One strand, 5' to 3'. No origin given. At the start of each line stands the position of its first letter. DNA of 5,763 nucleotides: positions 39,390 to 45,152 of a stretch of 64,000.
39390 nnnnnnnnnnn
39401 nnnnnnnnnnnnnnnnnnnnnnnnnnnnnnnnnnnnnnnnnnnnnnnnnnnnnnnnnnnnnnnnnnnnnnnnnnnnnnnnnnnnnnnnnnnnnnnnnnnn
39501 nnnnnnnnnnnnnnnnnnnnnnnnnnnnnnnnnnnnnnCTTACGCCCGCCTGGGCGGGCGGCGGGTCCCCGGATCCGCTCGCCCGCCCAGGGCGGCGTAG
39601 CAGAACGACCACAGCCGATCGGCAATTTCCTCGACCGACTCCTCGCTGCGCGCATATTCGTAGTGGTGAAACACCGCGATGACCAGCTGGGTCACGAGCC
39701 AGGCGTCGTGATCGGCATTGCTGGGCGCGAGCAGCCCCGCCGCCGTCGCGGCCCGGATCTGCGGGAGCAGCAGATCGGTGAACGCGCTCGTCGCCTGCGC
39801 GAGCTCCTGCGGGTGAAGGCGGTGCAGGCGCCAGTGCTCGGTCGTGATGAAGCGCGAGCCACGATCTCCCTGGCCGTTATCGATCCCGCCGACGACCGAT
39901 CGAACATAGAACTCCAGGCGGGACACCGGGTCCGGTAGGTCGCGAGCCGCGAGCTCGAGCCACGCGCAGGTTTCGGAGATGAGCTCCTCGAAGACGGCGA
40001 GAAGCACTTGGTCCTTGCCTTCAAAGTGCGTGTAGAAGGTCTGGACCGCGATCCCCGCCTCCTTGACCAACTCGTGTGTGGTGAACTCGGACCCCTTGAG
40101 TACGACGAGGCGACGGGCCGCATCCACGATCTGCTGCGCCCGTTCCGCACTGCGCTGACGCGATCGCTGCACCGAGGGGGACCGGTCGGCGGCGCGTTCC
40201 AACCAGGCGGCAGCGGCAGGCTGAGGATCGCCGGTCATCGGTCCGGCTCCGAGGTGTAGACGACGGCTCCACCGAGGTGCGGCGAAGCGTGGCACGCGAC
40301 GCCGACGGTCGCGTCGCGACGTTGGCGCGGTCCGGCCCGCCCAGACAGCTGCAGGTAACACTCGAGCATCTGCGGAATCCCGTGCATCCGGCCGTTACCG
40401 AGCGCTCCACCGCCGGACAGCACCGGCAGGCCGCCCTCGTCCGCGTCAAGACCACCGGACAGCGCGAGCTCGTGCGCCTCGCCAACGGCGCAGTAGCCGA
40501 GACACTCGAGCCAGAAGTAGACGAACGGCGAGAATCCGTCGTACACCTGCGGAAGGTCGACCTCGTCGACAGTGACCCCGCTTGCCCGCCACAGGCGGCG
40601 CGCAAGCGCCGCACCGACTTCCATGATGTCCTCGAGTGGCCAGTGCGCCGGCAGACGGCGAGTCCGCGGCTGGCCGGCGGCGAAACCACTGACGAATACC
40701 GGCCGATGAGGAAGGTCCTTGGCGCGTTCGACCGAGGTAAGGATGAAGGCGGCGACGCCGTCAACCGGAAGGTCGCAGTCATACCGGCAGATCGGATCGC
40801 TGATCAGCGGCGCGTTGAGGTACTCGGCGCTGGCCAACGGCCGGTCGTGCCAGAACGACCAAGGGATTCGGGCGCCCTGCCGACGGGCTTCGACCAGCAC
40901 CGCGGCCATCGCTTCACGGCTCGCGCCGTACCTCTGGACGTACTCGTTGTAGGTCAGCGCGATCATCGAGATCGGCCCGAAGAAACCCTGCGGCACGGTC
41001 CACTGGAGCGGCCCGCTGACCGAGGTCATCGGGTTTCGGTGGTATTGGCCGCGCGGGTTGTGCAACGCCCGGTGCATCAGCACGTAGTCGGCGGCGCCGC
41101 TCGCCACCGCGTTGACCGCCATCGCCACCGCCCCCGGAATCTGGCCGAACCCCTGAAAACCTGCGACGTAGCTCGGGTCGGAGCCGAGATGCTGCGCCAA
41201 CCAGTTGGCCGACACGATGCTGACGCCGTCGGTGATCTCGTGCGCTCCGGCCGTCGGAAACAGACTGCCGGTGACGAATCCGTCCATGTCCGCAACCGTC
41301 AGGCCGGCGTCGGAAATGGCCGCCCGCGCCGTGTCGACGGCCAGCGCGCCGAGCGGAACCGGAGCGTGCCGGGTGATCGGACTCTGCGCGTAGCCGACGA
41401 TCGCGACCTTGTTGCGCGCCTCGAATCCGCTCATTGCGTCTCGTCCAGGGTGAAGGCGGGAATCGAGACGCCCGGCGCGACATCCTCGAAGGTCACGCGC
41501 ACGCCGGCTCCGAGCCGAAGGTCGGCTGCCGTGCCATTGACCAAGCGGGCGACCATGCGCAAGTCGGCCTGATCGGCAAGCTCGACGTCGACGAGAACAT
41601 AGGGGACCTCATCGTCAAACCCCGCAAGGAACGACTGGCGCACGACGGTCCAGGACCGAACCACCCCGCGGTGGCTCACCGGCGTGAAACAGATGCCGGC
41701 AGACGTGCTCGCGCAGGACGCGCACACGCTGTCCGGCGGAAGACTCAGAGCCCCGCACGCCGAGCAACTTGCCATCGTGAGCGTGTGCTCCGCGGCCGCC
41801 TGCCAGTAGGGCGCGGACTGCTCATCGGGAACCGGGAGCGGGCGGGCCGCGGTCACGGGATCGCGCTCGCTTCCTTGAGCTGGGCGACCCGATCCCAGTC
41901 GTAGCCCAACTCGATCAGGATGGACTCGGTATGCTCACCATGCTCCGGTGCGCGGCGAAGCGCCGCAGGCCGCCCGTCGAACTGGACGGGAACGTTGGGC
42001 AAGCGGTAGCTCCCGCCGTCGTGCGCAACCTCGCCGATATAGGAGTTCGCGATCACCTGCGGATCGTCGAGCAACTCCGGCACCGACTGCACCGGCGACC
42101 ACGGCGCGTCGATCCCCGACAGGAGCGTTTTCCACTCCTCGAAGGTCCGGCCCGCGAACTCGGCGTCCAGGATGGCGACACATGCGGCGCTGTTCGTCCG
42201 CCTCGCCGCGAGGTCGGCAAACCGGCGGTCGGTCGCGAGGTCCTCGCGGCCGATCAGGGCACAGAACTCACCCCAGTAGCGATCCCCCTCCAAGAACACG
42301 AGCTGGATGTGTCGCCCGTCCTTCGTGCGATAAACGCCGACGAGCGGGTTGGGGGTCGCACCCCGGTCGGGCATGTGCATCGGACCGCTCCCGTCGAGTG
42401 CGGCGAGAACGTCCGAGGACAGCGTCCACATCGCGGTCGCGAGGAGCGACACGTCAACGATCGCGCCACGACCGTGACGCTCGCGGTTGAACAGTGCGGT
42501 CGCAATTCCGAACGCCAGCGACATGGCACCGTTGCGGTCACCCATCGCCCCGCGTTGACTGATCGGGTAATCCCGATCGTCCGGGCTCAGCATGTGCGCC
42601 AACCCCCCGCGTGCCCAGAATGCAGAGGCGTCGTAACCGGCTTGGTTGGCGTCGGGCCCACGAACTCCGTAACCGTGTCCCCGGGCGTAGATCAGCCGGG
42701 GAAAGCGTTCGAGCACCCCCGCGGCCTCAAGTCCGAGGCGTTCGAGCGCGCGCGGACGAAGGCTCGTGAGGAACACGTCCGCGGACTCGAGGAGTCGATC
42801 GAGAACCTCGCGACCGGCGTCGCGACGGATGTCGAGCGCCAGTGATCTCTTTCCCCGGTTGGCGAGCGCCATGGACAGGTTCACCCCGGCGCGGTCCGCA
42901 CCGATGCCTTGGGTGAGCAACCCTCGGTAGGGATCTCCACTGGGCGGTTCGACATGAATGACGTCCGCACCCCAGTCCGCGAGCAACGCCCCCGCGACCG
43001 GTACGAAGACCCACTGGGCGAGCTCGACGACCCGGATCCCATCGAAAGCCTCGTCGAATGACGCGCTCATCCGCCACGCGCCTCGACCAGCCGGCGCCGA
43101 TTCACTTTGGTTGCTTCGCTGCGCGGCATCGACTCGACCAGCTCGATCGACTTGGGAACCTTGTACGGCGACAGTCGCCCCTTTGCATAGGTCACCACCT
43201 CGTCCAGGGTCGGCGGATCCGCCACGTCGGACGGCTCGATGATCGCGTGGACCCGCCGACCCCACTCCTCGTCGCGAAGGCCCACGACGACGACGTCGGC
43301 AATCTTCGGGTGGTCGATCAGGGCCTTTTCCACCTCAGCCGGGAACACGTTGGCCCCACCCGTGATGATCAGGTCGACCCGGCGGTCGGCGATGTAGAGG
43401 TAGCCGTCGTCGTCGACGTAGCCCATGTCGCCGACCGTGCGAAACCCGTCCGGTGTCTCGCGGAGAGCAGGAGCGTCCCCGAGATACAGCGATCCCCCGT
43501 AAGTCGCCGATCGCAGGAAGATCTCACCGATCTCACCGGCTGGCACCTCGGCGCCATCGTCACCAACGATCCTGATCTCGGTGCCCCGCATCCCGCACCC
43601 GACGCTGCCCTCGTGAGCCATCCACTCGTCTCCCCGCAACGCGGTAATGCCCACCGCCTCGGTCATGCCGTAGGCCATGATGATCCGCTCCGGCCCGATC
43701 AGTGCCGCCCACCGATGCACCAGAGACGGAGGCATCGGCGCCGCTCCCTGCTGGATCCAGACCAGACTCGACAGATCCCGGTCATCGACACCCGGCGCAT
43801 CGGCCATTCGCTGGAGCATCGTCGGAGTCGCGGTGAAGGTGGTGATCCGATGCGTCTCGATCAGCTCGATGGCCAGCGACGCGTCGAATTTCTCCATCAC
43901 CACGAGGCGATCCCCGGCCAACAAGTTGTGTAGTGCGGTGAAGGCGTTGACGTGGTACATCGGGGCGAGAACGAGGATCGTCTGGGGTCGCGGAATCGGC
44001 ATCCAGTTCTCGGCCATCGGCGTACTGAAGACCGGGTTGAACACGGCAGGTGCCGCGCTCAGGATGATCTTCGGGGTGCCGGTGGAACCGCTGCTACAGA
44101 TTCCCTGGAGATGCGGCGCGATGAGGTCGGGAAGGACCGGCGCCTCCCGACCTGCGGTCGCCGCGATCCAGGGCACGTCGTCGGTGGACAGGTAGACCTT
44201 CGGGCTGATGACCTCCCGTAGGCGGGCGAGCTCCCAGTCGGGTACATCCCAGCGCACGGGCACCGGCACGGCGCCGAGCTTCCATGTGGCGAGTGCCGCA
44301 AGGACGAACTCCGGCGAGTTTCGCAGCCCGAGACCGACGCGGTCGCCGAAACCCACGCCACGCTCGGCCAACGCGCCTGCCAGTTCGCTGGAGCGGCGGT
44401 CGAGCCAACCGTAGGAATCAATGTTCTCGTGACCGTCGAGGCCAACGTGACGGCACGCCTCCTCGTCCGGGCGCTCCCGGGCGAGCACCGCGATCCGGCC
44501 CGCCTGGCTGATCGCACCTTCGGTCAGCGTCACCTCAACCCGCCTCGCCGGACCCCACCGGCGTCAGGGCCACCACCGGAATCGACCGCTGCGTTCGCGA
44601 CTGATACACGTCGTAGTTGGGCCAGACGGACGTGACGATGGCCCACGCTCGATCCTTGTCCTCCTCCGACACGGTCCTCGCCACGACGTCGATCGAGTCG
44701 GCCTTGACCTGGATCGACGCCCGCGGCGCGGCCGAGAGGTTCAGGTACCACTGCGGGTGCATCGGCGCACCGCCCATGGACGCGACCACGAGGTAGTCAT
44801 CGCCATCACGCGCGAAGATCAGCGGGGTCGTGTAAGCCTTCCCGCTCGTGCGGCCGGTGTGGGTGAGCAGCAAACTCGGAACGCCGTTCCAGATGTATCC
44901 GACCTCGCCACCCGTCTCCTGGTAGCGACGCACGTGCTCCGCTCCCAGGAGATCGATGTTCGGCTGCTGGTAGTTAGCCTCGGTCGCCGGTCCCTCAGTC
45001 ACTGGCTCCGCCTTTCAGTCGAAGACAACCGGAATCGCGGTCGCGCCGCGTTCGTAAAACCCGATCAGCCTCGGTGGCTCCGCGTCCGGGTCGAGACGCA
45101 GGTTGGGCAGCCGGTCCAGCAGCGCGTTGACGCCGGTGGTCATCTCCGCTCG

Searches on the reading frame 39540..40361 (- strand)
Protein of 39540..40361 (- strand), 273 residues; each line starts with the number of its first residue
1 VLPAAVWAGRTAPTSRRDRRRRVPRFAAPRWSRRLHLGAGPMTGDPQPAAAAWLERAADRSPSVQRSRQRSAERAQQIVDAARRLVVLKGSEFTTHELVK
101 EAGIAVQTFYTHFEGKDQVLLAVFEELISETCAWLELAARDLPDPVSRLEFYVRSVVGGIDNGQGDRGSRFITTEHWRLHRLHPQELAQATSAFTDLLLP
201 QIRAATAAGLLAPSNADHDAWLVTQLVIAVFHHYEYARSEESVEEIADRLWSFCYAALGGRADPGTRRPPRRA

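Call 42: search_protein_families(library=pfam, proteins=[window:39540-40361:-])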
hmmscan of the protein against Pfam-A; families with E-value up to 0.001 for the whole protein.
window:39540-40361:- (273 aa): 1 family
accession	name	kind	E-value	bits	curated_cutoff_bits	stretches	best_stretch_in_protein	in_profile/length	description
PF00440.29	TetR_N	-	2.2e-10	40.6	24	1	78-123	1-47/47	Bacterial regulatory proteins, tetR family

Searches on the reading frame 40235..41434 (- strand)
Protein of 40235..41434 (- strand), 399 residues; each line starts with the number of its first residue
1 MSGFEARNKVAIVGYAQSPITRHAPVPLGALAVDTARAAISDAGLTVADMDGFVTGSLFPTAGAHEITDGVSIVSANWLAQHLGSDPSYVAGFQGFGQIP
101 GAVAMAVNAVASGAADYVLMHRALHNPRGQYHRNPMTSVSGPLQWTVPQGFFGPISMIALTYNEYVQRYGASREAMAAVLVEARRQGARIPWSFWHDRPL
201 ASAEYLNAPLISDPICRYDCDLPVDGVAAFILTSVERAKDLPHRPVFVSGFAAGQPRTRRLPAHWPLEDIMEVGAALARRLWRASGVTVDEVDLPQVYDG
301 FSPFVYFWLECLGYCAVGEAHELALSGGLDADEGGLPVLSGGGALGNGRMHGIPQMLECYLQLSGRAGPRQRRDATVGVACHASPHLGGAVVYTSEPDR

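Call 42: search_protein_families(library=pfam, proteins=[window:40235-41434:-])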
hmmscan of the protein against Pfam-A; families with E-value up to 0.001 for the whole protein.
window:40235-41434:- (399 aa): 1 family
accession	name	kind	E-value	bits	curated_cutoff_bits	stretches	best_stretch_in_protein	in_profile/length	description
PF22691.2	Thiolase_C_1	-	1.7e-20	73.7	28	1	279-380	25-127/144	Thiolase C-terminal domain-like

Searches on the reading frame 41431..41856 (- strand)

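Call 42: search_protein_families(library=pfam, proteins=[window:41431-41856:-])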
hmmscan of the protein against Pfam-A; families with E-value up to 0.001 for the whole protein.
window:41431-41856:- (141 aa): 2 families
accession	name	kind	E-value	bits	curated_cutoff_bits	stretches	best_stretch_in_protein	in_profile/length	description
PF01796.24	OB_ChsH2_C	-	2.7e-15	56.5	27.1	1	59-124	3-65/65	ChsH2, C-terminal OB-fold domain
PF12172.15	zf-ChsH2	-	1.9e-08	34.4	23.2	1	18-51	1-34/37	ChsH2, rubredoxin-like zinc ribbon domain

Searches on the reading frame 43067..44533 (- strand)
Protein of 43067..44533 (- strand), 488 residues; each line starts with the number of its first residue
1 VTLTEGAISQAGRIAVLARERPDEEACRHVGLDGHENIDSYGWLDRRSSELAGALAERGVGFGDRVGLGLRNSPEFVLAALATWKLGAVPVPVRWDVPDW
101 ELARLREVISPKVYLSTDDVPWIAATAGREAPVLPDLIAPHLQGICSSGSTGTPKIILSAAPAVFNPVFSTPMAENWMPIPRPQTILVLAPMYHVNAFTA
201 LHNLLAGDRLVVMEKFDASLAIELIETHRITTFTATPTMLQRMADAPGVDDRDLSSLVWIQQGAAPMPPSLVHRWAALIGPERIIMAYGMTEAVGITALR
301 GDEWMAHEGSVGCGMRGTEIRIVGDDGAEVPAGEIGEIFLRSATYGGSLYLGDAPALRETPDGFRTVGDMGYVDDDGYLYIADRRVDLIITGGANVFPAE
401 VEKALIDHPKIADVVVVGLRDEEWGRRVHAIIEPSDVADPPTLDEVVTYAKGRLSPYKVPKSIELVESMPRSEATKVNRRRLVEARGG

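Call 42: search_protein_families(library=pfam, proteins=[window:43067-44533:-])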
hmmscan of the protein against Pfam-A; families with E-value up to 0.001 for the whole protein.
window:43067-44533:- (488 aa): 2 families
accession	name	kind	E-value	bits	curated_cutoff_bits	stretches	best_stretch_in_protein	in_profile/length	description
PF00501.34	AMP-binding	-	1.7e-59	202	29.9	2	147-343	170-377/384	AMP-binding enzyme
PF13193.12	AMP-binding_C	-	3.9e-15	57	24.5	1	400-474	1-74/76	AMP-binding enzyme C-terminal domain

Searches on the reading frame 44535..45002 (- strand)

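Call 42: search_protein_families(library=pfam, proteins=[window:44535-45002:-])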
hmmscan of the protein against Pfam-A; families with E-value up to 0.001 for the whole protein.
window:44535-45002:- (155 aa): 1 family
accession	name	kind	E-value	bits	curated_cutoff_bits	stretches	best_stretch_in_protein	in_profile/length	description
PF04075.20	F420H2_quin_red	-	8.2e-49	165.5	22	1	22-148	4-130/130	F420H(2)-dependent quinone reductase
